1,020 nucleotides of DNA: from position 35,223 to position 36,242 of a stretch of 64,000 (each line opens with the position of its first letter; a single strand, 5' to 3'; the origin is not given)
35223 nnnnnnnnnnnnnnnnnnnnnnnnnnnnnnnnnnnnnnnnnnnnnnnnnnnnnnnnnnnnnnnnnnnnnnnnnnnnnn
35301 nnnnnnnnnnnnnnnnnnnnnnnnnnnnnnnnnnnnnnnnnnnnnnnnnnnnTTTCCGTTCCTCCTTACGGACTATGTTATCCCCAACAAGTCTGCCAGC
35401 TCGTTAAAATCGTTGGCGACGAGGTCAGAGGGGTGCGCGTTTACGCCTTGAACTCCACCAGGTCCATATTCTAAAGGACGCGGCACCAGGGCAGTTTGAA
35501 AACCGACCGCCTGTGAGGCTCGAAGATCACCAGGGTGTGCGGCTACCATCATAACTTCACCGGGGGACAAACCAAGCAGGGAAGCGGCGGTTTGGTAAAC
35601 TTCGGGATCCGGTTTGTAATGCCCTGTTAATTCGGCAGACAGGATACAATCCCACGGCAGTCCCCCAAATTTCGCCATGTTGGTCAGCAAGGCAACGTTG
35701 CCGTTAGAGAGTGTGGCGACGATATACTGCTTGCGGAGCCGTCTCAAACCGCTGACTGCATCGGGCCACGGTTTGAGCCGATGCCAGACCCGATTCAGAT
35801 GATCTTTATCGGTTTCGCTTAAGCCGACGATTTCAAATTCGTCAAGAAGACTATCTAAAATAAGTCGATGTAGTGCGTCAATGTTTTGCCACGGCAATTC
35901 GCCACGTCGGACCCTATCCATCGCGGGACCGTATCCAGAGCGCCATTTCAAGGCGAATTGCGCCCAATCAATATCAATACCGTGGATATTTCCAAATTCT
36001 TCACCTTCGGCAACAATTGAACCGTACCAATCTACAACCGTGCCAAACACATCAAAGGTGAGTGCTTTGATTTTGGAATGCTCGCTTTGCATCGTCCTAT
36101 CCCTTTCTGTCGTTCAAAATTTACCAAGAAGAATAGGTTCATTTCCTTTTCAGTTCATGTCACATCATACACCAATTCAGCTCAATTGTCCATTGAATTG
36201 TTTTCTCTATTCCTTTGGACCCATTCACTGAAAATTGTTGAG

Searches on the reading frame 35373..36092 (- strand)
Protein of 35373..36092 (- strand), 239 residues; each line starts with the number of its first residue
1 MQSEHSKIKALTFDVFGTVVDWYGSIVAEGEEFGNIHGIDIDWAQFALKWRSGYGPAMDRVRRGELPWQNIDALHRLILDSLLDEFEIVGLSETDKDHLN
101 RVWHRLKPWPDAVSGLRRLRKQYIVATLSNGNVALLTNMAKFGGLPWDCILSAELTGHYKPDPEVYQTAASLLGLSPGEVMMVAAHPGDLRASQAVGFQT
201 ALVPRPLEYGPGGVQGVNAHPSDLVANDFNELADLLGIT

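Call 28: search_protein_families(library=pfam, proteins=[window:35373-36092:-], max_evalue=0.001)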
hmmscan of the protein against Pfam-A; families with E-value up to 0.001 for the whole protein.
window:35373-36092:- (239 aa): 3 families
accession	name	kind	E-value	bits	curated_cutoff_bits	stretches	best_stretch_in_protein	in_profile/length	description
PF00702.32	Hydrolase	-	5.8e-16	59.9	26.4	1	8-197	1-191/191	haloacid dehalogenase-like hydrolase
PF13419.12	HAD_2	-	7.2e-09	36.4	23.8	1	97-203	71-178/178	Haloacid dehalogenase-like hydrolase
PF13242.12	Hydrolase_like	-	0.00028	21.2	22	1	160-231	4-74/75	HAD-hyrolase-like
